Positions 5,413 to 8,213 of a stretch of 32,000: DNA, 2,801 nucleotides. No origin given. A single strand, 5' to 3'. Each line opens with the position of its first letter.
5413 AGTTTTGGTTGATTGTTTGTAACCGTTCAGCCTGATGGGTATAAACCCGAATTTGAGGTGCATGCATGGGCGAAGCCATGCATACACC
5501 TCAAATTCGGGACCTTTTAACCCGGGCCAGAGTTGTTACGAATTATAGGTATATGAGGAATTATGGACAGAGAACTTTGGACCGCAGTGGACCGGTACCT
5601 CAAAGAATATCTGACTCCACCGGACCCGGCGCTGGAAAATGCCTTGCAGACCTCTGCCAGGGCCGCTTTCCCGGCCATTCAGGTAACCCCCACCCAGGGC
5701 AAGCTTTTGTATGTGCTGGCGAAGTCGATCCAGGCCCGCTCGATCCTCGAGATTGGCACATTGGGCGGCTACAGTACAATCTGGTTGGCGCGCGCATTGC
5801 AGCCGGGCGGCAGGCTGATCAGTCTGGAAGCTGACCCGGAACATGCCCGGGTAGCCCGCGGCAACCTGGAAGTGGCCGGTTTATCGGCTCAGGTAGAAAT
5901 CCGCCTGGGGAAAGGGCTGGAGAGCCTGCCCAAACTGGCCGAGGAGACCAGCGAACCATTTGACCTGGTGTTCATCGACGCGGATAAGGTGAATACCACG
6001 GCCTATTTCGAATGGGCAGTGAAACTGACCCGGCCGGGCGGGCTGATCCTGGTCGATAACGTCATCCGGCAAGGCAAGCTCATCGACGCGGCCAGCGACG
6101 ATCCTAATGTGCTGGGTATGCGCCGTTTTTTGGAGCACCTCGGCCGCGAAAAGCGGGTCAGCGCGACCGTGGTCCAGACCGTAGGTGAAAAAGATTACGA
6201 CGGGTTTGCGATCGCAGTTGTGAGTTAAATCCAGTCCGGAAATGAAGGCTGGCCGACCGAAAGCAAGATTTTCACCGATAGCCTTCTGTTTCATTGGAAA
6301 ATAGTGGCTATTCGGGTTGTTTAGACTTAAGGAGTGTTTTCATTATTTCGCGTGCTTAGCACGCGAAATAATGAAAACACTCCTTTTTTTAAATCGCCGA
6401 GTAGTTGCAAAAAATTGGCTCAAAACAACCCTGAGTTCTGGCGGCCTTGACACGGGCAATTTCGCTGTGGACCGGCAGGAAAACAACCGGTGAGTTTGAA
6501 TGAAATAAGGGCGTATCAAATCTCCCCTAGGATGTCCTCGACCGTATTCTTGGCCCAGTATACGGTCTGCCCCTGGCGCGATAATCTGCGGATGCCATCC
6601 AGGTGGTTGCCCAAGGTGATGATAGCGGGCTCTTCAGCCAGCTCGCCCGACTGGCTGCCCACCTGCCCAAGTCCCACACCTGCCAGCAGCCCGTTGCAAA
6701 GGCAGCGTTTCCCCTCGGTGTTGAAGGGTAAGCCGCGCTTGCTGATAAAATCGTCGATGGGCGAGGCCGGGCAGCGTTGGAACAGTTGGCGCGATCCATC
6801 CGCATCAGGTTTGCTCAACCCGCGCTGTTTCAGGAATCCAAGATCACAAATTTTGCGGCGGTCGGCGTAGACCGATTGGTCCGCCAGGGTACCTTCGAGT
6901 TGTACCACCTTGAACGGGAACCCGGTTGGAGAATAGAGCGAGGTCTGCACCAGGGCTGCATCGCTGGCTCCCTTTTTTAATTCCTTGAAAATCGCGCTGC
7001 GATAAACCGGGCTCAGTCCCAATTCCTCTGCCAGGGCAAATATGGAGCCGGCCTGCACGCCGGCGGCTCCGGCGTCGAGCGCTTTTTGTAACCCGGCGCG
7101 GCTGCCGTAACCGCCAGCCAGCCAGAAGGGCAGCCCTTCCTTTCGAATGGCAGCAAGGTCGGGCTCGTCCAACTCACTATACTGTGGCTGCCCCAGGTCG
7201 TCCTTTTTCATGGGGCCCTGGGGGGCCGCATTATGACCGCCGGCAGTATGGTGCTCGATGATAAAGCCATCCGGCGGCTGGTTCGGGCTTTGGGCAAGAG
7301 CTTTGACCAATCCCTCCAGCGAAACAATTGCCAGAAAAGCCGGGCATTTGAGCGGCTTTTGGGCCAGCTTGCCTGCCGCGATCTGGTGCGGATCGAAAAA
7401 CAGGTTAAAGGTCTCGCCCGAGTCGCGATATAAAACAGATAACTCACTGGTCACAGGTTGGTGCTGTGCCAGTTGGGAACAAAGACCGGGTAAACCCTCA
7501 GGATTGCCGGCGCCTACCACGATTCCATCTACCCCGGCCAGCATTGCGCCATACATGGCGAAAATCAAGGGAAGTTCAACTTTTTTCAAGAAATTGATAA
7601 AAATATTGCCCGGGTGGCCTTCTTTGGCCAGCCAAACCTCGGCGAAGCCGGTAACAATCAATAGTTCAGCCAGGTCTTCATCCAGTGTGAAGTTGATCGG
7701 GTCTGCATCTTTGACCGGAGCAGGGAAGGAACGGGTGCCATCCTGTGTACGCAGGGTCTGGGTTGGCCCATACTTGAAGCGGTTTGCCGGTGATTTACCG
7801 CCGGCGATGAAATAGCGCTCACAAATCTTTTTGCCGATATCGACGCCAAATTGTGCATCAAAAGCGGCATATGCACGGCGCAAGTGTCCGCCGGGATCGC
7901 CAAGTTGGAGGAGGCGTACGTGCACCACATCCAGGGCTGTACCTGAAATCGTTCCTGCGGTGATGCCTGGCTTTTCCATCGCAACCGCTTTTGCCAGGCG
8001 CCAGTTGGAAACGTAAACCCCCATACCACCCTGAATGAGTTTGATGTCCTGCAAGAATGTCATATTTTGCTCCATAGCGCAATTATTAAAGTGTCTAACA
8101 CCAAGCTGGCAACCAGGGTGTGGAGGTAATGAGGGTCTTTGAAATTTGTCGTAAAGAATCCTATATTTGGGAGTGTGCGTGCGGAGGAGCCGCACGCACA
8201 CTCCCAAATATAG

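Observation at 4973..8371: Family of long, near-perfect hairpin repeats with mirrored arm changes at every gene boundary between the two-component system and cysS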

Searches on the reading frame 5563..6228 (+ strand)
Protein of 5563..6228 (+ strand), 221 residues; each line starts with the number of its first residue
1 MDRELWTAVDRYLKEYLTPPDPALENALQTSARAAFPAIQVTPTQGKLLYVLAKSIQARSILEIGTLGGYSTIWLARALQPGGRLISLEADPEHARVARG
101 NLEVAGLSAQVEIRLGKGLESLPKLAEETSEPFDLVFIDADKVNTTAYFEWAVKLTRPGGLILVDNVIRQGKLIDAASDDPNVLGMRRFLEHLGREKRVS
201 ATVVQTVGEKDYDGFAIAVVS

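Call 7: search_protein_families(library=pfam, proteins=[window:5563-6228:+])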
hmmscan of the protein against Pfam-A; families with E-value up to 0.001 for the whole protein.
window:5563-6228:+ (221 aa): 5 families
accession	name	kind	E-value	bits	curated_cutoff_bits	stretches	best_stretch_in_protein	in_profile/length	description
PF01596.23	Methyltransf_3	-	5e-36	124.4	22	1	23-204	10-192/204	O-methyltransferase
PF13578.12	Methyltransf_24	-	2e-17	64.4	26.3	1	62-167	1-105/105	Methyltransferase domain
PF13847.12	Methyltransf_31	-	1.5e-07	31.7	27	1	60-183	6-128/145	Methyltransferase domain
PF01135.25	PCMT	-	4.2e-07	30.4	20.3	1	57-141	73-151/210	Protein-L-isoaspartate(D-aspartate) O-methyltransferase (PCMT)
PF13649.12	Methyltransf_25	-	6.2e-05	24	27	1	61-160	1-97/97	Methyltransferase domain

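Call 49: find_homologous_proteins(query=window:5563-6228:+)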
Query window:5563-6228:+ (221 aa): 8000 proteins with E <= 0.001 among 8000 candidates; the best 120 are listed.
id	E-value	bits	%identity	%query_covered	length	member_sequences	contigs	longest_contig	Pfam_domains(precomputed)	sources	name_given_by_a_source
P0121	1.5e-138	477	100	100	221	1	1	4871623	PF13847.13,PF01596.24,PF01135.26,PF13578.13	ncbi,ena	-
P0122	4.9e-94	332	70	100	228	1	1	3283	PF13847.13,PF01596.24,PF13578.13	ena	-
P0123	3.0e-93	329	69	100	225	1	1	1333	PF13847.13,PF01596.24,PF01135.26,PF13578.13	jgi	jgi:predicted O-methyltransferase YrrM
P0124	8.8e-89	315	66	100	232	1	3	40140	PF13847.13,PF13649.13,PF01596.24,PF01135.26,PF13578.13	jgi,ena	jgi:predicted O-methyltransferase YrrM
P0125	2.4e-88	313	66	100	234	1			PF13847.13,PF13649.13,PF01596.24,PF01135.26,PF13578.13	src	-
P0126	2.6e-88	313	67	100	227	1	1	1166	PF13847.13,PF01596.24,PF01135.26,PF13578.13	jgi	jgi:predicted O-methyltransferase YrrM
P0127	3.6e-88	313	65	100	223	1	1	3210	PF13847.13,PF01596.24,PF01135.26,PF13578.13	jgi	jgi:predicted O-methyltransferase YrrM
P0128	7.1e-88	312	66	100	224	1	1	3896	PF13847.13,PF01596.24,PF01135.26,PF13578.13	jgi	jgi:predicted O-methyltransferase YrrM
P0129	7.6e-88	312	67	100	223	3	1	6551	PF01596.24,PF13578.13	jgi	jgi:predicted O-methyltransferase YrrM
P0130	8.0e-88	312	66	100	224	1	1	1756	PF13847.13,PF01596.24,PF13578.13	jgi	jgi:predicted O-methyltransferase YrrM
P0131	8.0e-88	312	67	100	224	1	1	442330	PF13847.13,PF01596.24,PF01135.26,PF13578.13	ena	-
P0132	1.2e-87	311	66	100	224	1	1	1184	PF13847.13,PF01596.24,PF01135.26,PF13578.13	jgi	jgi:predicted O-methyltransferase YrrM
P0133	1.2e-87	311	68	100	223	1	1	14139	PF13847.13,PF01596.24,PF13578.13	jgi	jgi:predicted O-methyltransferase YrrM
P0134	1.7e-87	310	67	100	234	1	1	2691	PF13847.13,PF01596.24,PF01135.26,PF13578.13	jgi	jgi:predicted O-methyltransferase YrrM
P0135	1.7e-87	310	67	100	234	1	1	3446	PF13847.13,PF01596.24,PF01135.26,PF13578.13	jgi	jgi:predicted O-methyltransferase YrrM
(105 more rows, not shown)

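Call 50: find_encoding_contigs(protein=P0122, flank=3000, max_places=2)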
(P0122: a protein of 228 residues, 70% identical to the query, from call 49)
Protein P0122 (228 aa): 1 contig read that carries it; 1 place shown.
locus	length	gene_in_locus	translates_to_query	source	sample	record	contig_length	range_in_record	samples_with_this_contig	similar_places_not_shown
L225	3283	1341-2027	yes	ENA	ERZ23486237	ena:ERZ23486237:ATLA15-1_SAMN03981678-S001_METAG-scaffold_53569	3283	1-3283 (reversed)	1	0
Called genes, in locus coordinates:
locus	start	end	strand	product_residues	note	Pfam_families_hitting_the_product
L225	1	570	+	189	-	?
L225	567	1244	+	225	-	PF00072:Response_reg, PF00196:GerE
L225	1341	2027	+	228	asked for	PF01596:Methyltransf_3, PF13847:Methyltransf_31, PF13578:Methyltransf_24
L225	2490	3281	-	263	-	?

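Call 51: find_encoding_contigs(protein=P0124, flank=5000, max_places=2)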
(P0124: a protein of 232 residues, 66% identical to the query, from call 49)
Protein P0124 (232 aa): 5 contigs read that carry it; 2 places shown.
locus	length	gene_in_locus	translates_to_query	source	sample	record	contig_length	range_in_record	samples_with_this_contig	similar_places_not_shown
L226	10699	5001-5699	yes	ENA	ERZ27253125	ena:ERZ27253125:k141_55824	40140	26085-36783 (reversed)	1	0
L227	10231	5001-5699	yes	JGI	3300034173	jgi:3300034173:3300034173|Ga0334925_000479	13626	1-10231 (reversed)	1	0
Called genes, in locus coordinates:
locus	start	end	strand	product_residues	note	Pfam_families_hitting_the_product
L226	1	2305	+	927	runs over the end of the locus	PF15902:Sortilin-Vps10 (faint), PF02012:BNR (faint), PF15899:BNR_6 (faint), PF00553:CBM_2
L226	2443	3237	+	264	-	PF00106:adh_short, PF08659:KR, PF13561:adh_short_C2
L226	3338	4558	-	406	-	PF00067:p450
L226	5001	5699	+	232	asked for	PF01135:PCMT (weak), PF01596:Methyltransf_3, PF13847:Methyltransf_31, PF13578:Methyltransf_24, PF13649:Methyltransf_25 (weak)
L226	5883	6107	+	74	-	PF03621:MbtH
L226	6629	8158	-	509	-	PF00432:Prenyltrans (faint), PF13243:SQHop_cyclase_C, PF13249:SQHop_cyclase_N (weak)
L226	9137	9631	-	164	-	PF25213:HVO_A0261_N (faint), PF12802:MarR_2, PF01047:MarR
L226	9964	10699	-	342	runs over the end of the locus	PF13749:HATPase_c_4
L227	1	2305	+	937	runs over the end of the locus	PF15902:Sortilin-Vps10 (faint), PF02012:BNR (faint), PF15899:BNR_6 (faint), PF00553:CBM_2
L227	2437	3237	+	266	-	PF00106:adh_short, PF08659:KR, PF13561:adh_short_C2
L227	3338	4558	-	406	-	PF00067:p450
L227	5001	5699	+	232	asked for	PF01135:PCMT (weak), PF01596:Methyltransf_3, PF13847:Methyltransf_31, PF13578:Methyltransf_24, PF13649:Methyltransf_25 (weak)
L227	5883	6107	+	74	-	PF03621:MbtH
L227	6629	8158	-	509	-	PF00432:Prenyltrans (faint), PF13243:SQHop_cyclase_C, PF13249:SQHop_cyclase_N (weak)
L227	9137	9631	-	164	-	PF25213:HVO_A0261_N (faint), PF12802:MarR_2, PF01047:MarR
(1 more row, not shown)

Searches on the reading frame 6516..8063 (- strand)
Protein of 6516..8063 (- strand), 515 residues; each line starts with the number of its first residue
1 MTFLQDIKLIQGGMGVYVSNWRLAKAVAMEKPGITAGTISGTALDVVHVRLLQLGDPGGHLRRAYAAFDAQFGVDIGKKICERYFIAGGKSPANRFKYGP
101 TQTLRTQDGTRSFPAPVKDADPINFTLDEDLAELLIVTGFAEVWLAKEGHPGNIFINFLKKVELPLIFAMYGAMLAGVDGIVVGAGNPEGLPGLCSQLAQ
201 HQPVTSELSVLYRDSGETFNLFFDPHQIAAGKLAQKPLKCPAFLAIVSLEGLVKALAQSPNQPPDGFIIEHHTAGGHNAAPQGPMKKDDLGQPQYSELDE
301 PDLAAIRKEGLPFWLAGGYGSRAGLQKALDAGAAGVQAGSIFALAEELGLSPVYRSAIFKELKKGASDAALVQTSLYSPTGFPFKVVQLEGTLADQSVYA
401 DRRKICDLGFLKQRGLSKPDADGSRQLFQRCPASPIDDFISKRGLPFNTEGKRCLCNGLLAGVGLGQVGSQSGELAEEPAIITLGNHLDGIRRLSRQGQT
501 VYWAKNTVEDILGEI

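Call 7: search_protein_families(library=pfam, proteins=[window:6516-8063:-])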
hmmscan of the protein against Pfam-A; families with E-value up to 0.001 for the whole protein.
window:6516-8063:- (515 aa): 1 family
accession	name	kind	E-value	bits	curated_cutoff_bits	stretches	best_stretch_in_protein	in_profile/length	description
PF03060.21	NMO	-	7.3e-08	32.6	28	1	254-360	147-243/331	Nitronate monooxygenase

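Call 22: find_homologous_proteins(query=window:6516-8063:-)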
Query window:6516-8063:- (515 aa): 8000 proteins with E <= 0.001 among 8000 candidates; the best 120 are listed.
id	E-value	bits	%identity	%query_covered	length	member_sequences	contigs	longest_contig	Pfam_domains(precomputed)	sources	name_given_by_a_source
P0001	0.0e+0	1170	100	100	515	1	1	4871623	PF03060.22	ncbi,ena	-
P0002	5.6e-292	987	83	100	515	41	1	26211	PF03060.22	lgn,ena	-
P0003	3.1e-291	985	82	100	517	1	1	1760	PF03060.22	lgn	-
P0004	8.5e-288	973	82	100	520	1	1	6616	PF03060.22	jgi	jgi:NAD(P)H-dependent flavin oxidoreductase YrpB (nitropropane dioxygenase family)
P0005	1.8e-286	969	80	100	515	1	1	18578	PF03060.22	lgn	-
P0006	2.0e-284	962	82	100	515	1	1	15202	PF03060.22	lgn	-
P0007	1.1e-277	940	79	100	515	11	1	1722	PF03060.22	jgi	-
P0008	3.9e-276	935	79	100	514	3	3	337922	PF03060.22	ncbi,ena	-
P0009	2.4e-271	919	78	100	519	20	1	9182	PF03060.22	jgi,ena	-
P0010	5.3e-270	915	77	100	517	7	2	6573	PF03060.22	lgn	-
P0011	4.6e-268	908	76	100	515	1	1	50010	PF03060.22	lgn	-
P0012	7.1e-266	901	77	100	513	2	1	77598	PF03060.22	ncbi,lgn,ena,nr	ncbi:MAG: 2-nitropropane dioxygenase [Chloroflexi bacterium HGW-Chloroflexi-10]|nr:MAG: 2-nitropropa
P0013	4.1e-265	899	75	100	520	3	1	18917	PF03060.22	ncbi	-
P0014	6.8e-262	888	74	100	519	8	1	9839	PF03060.22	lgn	-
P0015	7.4e-261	885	75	99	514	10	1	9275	PF03060.22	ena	-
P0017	2.6e-260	883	76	100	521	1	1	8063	PF03060.22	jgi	jgi:NAD(P)H-dependent flavin oxidoreductase YrpB (nitropropane dioxygenase family)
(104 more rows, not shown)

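Call 23: find_encoding_contigs(protein=P0001, flank=10000, max_places=3)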
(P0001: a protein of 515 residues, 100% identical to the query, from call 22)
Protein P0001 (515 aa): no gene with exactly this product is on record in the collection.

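Call 24: find_encoding_contigs(protein=P0002, flank=10000, max_places=3)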
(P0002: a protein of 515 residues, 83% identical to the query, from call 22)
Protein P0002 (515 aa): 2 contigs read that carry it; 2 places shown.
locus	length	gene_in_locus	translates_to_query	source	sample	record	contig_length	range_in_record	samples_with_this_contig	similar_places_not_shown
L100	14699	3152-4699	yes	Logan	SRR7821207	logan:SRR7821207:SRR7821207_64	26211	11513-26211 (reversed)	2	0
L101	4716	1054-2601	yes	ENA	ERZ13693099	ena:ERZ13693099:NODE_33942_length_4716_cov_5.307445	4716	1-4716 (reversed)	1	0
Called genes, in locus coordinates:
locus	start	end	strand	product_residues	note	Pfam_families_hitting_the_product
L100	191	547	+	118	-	PF07883:Cupin_2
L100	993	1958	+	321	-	PF08240:ADH_N, PF00107:ADH_zinc_N, PF13602:ADH_zinc_N_2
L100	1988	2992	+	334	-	PF08240:ADH_N, PF00107:ADH_zinc_N, PF13602:ADH_zinc_N_2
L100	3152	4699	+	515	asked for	PF03060:NMO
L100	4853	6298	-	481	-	-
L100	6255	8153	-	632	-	-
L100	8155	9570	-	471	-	PF13727:CoA_binding_3, PF02397:Bac_transf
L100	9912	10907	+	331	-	PF01073:3Beta_HSD, PF01370:Epimerase, PF02719:Polysacc_synt_2, PF07993:NAD_binding_4 (faint), PF16363:GDP_Man_Dehyd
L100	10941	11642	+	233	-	PF13489:Methyltransf_23, PF08241:Methyltransf_11, PF08242:Methyltransf_12, PF13649:Methyltransf_25, PF13847:Methyltransf_31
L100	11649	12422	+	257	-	PF03808:Glyco_tran_WecG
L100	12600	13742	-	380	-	PF20706:GT4-conflict (weak), PF00534:Glycos_transf_1, PF13692:Glyco_trans_1_4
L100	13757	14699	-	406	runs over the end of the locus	-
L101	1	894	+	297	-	?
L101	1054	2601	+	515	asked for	PF03060:NMO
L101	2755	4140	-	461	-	-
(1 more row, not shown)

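Call 25: find_encoding_contigs(protein=P0008, flank=10000, max_places=3)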
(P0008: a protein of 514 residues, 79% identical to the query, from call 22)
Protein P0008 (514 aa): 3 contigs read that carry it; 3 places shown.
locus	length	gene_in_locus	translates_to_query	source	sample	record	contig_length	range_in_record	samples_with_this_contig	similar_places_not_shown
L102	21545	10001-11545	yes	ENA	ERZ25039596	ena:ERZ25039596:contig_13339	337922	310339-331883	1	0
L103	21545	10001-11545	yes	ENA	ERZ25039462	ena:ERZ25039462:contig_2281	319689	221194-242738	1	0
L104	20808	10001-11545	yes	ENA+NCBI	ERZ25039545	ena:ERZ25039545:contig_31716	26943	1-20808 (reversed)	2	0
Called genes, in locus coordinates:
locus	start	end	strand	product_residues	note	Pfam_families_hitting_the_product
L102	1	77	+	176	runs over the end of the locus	PF13424:TPR_12 (faint)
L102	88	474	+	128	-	-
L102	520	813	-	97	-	PF20040:DUF6442 (faint)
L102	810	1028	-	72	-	PF13560:HTH_31, PF12844:HTH_19, PF01381:HTH_3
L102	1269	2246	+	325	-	PF00248:Aldo_ket_red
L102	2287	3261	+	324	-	PF08240:ADH_N, PF00107:ADH_zinc_N, PF13602:ADH_zinc_N_2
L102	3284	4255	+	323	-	PF08240:ADH_N, PF00107:ADH_zinc_N, PF13602:ADH_zinc_N_2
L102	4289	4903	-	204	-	PF06210:DUF1003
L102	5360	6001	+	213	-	PF00081:Sod_Fe_N, PF02777:Sod_Fe_C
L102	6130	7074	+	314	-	PF01545:Cation_efflux, PF16916:ZT_dimer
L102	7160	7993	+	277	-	PF06224:AlkZ-like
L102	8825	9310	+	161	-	PF01636:APH (weak)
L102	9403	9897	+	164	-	PF03653:UPF0093, PF10027:DUF2269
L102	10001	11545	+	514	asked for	PF03060:NMO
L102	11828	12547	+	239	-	PF00248:Aldo_ket_red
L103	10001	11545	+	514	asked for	PF03060:NMO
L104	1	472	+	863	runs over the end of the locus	PF01381:HTH_3 (weak), PF12844:HTH_19 (faint), PF13560:HTH_31, PF20703:nSTAND1 (faint), PF13401:AAA_22 (weak), PF25872:HTH_77 (weak), PF13424:TPR_12 (faint), PF17874:TPR_MalT (weak)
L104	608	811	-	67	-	-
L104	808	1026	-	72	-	PF13560:HTH_31, PF12844:HTH_19, PF01381:HTH_3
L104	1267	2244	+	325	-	PF00248:Aldo_ket_red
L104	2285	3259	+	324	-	PF08240:ADH_N, PF00107:ADH_zinc_N, PF13602:ADH_zinc_N_2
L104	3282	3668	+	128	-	PF16884:ADH_N_2 (weak), PF08240:ADH_N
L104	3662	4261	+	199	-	PF00107:ADH_zinc_N, PF13602:ADH_zinc_N_2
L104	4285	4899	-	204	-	PF06210:DUF1003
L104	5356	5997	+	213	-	PF00081:Sod_Fe_N, PF02777:Sod_Fe_C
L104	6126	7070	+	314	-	PF01545:Cation_efflux, PF16916:ZT_dimer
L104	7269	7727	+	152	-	PF06224:AlkZ-like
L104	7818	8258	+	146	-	PF06224:AlkZ-like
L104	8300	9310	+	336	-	PF01636:APH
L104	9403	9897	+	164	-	PF03653:UPF0093, PF10027:DUF2269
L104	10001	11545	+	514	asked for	PF03060:NMO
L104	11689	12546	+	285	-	PF00248:Aldo_ket_red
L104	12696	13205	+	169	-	-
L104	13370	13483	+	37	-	-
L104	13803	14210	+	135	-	PF21619:DUF6855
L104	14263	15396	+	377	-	PF07992:Pyr_redox_2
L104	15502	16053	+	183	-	PF04191:PEMT, PF04140:ICMT (weak)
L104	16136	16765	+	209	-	PF13671:AAA_33 (weak)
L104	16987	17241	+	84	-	PF00903:Glyoxalase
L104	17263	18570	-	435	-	PF00990:GGDEF, PF00563:EAL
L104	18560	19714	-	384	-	-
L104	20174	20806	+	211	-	?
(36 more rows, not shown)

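Call 27: list_cluster_members(proteins=[P0001])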
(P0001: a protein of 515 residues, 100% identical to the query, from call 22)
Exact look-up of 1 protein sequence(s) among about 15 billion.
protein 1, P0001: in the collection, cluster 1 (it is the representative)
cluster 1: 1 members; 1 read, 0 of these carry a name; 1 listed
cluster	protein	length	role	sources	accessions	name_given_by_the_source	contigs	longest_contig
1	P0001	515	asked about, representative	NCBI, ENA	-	-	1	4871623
